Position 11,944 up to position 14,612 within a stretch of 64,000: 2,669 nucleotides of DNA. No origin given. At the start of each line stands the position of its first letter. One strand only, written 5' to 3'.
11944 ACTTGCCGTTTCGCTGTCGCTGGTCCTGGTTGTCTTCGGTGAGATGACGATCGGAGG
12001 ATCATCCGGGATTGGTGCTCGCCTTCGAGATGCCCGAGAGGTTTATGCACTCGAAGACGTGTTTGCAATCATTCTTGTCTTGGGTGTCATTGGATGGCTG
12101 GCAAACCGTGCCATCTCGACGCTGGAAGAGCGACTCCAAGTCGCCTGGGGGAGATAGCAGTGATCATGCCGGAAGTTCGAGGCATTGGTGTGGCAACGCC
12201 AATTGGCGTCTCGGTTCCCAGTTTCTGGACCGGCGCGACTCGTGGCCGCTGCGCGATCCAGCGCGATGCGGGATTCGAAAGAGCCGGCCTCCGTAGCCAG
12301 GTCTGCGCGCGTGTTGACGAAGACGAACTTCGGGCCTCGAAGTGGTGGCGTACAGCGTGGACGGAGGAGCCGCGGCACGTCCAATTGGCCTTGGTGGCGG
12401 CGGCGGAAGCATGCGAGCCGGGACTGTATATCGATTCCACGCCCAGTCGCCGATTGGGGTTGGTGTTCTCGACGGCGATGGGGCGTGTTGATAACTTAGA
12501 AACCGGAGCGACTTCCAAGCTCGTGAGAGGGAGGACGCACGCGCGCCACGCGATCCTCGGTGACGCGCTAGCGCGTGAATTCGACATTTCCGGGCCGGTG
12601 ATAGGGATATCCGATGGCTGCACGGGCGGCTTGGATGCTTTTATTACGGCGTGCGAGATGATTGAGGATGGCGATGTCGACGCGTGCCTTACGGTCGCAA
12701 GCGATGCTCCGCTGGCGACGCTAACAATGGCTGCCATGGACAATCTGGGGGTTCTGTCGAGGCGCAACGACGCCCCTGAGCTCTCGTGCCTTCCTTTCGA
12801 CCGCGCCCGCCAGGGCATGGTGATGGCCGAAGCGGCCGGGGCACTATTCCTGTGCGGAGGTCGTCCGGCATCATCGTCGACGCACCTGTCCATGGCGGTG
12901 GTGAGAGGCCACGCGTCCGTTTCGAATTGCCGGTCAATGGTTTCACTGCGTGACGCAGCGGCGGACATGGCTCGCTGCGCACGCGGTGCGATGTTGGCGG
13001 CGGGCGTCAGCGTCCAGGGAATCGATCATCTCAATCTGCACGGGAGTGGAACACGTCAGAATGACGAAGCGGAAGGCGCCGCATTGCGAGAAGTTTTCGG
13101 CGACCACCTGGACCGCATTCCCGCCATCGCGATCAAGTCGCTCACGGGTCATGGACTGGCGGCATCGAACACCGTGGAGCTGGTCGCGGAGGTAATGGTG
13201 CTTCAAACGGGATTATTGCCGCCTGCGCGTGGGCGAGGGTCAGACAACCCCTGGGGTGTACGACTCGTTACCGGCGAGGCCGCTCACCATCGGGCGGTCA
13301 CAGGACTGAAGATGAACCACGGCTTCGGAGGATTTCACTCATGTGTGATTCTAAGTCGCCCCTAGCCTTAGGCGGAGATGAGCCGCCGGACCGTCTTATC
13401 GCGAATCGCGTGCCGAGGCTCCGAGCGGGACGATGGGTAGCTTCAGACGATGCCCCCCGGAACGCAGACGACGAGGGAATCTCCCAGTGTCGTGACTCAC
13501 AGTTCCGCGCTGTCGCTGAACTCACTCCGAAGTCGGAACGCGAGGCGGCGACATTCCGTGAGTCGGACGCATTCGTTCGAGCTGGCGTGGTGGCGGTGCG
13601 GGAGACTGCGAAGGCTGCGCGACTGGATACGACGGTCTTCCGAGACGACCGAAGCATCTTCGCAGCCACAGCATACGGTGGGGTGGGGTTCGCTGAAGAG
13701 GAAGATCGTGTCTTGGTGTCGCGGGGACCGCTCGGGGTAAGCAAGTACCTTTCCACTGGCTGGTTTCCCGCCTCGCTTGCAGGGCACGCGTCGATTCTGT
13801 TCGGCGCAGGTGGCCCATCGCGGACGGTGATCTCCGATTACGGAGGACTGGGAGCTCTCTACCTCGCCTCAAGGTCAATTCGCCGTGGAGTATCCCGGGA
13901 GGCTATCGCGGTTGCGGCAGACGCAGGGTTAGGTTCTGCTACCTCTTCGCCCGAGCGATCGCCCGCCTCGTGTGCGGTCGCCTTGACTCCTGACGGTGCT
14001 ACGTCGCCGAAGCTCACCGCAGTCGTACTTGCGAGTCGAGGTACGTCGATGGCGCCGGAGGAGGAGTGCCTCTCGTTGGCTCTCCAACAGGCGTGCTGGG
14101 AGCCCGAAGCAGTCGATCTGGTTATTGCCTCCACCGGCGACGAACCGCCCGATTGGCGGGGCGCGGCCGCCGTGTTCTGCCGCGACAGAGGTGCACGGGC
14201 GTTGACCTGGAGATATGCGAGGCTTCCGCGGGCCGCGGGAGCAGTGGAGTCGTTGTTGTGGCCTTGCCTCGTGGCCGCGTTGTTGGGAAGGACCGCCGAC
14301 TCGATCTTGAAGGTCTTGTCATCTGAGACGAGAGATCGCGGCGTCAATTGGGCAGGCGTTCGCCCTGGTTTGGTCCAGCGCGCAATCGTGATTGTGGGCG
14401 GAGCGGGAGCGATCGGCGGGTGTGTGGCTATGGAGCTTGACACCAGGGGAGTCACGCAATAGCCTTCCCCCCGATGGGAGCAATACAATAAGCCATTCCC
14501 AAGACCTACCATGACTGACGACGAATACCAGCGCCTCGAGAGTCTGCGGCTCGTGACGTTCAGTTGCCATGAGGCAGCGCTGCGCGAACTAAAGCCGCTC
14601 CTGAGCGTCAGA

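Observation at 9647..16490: Low-GC six-gene operon: NitT/TauT-type ABC importer + KS-alpha/dead KS-beta pair + sensor AAA+ ATPase, with no ACP or tailoring genes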

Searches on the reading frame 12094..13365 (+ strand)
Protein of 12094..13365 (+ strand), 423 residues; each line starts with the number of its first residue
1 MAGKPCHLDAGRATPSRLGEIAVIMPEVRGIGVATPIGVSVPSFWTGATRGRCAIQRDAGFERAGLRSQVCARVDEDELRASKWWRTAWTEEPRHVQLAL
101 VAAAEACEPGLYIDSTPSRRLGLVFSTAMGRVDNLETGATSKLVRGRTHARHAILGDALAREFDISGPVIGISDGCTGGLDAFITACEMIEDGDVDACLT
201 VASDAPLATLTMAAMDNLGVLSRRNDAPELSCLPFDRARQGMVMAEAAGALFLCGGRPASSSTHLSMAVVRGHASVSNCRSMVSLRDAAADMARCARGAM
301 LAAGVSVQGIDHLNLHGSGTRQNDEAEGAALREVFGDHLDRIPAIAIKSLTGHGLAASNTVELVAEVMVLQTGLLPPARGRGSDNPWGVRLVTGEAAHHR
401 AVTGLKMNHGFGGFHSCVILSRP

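Call 3: search_protein_families(library=pfam, proteins=[window:12094-13365:+], max_evalue=0.01)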
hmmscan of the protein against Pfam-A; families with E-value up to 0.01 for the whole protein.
window:12094-13365:+ (423 aa): 2 families
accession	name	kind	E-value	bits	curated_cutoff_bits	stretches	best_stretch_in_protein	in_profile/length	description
PF00109.32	ketoacyl-synt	-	2.2e-22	80.4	20.8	1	28-254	6-247/252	Beta-ketoacyl synthase, N-terminal domain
PF02801.28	Ketoacyl-synt_C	-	4.9e-22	78.6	20.8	1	267-378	1-115/119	Beta-ketoacyl synthase, C-terminal domain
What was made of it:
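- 12160..13365 (+): KS-alpha: a catalytically intact type II PKS-like ketosynthase. Pfam ketoacyl-synt N and C domains (call 3).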

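Call 4: search_protein_families(library=ncbifam, proteins=[window:12094-13365:+], max_evalue=0.01)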
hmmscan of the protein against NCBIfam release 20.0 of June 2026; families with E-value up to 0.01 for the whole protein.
window:12094-13365:+ (423 aa): 20 families
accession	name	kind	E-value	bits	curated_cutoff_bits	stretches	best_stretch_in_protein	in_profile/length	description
TIGR03150.1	fabF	equivalog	2e-57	194.8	493.75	1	28-420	5-406/407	beta-ketoacyl-ACP synthase II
NF005589.0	PRK07314.1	subfamily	6.3e-51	173.4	387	1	28-422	8-411/413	beta-ketoacyl-ACP synthase II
NF005490.0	PRK07103.1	equivalog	5.5e-47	160.7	445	1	28-422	8-412/414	polyketide beta-ketoacyl:acyl carrier protein synthase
NF005076.0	PRK06501.1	equivalog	2.9e-43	148.3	629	1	148-422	147-422/425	beta-ketoacyl-ACP synthase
NF004970.0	PRK06333.1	subfamily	1.1e-40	139.9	525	1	28-422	8-421/424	beta-ketoacyl-ACP synthase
NF006274.0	PRK08439.1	equivalog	1.5e-39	136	621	1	28-421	6-404/406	beta-ketoacyl-ACP synthase II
NF058662.1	cispenta_AmcF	equivalog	1e-37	130.1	325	1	28-421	4-368/369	cispentacin biosynthesis acyltransferase subunit AmcF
NF006618.0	PRK09185.1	subfamily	8.4e-32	110.7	407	1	31-422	10-392/394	beta-ketoacyl-ACP synthase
NF006434.0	PRK08722.1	equivalog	1.9e-30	106.1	759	1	28-420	8-411/414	beta-ketoacyl-ACP synthase II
NF004618.0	PRK05952.1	equivalog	3.1e-30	105.4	455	1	28-422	6-382/384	beta-ketoacyl-ACP synthase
NF006587.0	PRK09116.1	equivalog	1.5e-29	103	470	1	28-422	6-406/408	beta-ketoacyl-ACP synthase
NF005916.1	PRK07910.1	equivalog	6.6e-28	97.8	560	1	165-419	160-414/418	KasA/KasB family beta-ketoacyl-ACP synthase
NF005935.0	PRK07967.1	equivalog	4e-27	95.1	630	1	28-422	6-403/406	beta-ketoacyl-ACP synthase I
NF041183.1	Pks2_ls1_myc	equivalog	3.5e-15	54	2400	1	157-377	154-368/2086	sulfolipid-1 biosynthesis phthioceranic/hydroxyphthioceranic acid synthase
NF045894.1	PKS_plus_SDR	equivalog_domain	3.4e-12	44.8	1740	1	149-377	146-372/1515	type I polyketide synthase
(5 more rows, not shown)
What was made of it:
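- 12160..13365 (+): Every NCBIfam score is far below the equivalog cutoff (fabF 195 vs 494; AmcF 130 vs 325) (call 4).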

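Call 8: search_protein_families(library=padloc, proteins=[window:12094-13365:+], max_evalue=0.01)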
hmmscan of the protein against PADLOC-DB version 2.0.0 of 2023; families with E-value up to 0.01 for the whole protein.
window:12094-13365:+ (423 aa): 0 families

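Call 43: search_solved_structures(query=window:12166-13362:+, max_evalue=1e-10)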
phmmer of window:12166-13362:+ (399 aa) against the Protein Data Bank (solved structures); distinct sequences matched with E-value up to 1e-10: 88 (the best 60 are shown).
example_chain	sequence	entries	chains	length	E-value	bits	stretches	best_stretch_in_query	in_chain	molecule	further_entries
1tqy_A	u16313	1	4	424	1.4e-49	172.3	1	4-396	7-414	Actinorhodin polyketide putative beta-ketoacyl synthase 1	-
6smo_B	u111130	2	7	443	2.4e-45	158.4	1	4-396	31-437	PKS_KS domain-containing protein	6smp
1j3n_A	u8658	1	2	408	4.6e-37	131.1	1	4-392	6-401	3-oxoacyl-(acyl-carrier protein) synthase II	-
5sxo_A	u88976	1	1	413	1.7e-36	129.3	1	4-398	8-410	3-oxoacyl-[acyl-carrier-protein] synthase 2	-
3o04_A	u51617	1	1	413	5.9e-36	127.5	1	4-398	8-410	beta-keto-acyl carrier protein synthase II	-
8qm1_A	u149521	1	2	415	3.4e-34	121.7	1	4-396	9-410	3-oxoacyl-[acyl-carrier-protein] synthase 2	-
4b7v_A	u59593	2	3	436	4.1e-34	121.4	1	4-396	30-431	3-OXOACYL-[ACYL-CARRIER-PROTEIN] SYNTHASE 2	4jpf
4ls5_A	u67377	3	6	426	2.7e-33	118.7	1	4-396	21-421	3-oxoacyl-[acyl-carrier-protein] synthase 2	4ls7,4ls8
4ls6_A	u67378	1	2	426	3.6e-33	118.3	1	4-396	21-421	3-oxoacyl-[acyl-carrier-protein] synthase 2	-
8pj0_A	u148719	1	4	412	6.1e-33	117.6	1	4-396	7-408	3-oxoacyl-[acyl-carrier-protein] synthase 2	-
8cn8_A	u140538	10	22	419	6.5e-33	117.5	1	4-396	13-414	3-oxoacyl-[acyl-carrier-protein] synthase 2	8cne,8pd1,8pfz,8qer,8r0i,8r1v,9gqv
7oc0_A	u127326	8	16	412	1.2e-32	116.6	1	4-396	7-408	3-oxoacyl-[acyl-carrier-protein] synthase 2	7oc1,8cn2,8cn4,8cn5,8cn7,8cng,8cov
8cou_A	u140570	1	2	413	1.2e-32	116.6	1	4-396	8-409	3-oxoacyl-[acyl-carrier-protein] synthase 2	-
4jb6_A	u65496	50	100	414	1.2e-32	116.6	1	4-396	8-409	3-oxoacyl-[acyl-carrier-protein] synthase 2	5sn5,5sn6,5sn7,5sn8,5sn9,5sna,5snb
8z5c_A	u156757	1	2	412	1.5e-31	113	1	4-397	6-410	3-oxoacyl-[acyl-carrier-protein] synthase 2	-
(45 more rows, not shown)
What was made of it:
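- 12160..13365 (+): Best PDB matches are actinorhodin KS 1TQY_A (172 bits) and 6SMO_B (158 bits), ahead of FabF (131 bits) (call 43).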

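Call 79: search_solved_structures(query=window:12166-13362:+, max_evalue=1e-40, show_alignments=1)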
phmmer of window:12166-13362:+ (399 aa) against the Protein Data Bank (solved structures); distinct sequences matched with E-value up to 1e-40: 2.
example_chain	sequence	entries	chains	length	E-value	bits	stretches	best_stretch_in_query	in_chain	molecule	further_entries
1tqy_A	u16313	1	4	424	1.4e-49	172.3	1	4-396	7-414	Actinorhodin polyketide putative beta-ketoacyl synthase 1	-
6smo_B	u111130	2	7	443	2.4e-45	158.4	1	4-396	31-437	PKS_KS domain-containing protein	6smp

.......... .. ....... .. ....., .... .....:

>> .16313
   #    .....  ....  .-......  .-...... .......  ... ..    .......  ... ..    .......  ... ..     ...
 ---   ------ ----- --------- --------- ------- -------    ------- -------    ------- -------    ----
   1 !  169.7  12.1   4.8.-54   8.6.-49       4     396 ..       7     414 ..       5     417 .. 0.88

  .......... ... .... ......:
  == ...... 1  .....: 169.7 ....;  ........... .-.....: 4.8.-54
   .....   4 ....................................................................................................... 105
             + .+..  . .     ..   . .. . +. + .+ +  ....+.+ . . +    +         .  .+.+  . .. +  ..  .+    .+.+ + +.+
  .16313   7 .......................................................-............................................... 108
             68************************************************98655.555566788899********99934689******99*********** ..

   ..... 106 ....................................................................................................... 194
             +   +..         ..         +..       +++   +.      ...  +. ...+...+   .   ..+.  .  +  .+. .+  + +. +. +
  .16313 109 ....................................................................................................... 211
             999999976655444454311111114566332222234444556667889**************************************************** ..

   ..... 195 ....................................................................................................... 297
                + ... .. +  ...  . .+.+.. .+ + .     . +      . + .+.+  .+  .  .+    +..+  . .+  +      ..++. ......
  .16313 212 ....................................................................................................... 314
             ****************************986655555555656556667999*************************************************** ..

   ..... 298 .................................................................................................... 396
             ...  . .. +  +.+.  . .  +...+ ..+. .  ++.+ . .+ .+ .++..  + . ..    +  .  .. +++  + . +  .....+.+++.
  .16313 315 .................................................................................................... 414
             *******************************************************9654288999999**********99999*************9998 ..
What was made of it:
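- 12160..13365 (+): Cys, His, Lys/His and GFGGF all align to 1TQY_A (call 79).
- Checked: KS pair: KS-alpha keeps Cys, His, Lys/His and GFGGF when aligned to actinorhodin KS 1TQY_A (call 79).
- The KS-alpha catalytic residues are intact (call 79).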

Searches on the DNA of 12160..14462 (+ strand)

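Call 72: search_dna_similar(query=window:12160-14462:+, collection=plasmids, mode=distant, max_rows=10)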
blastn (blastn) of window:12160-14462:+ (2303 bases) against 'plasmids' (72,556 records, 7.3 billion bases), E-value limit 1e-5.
No match.
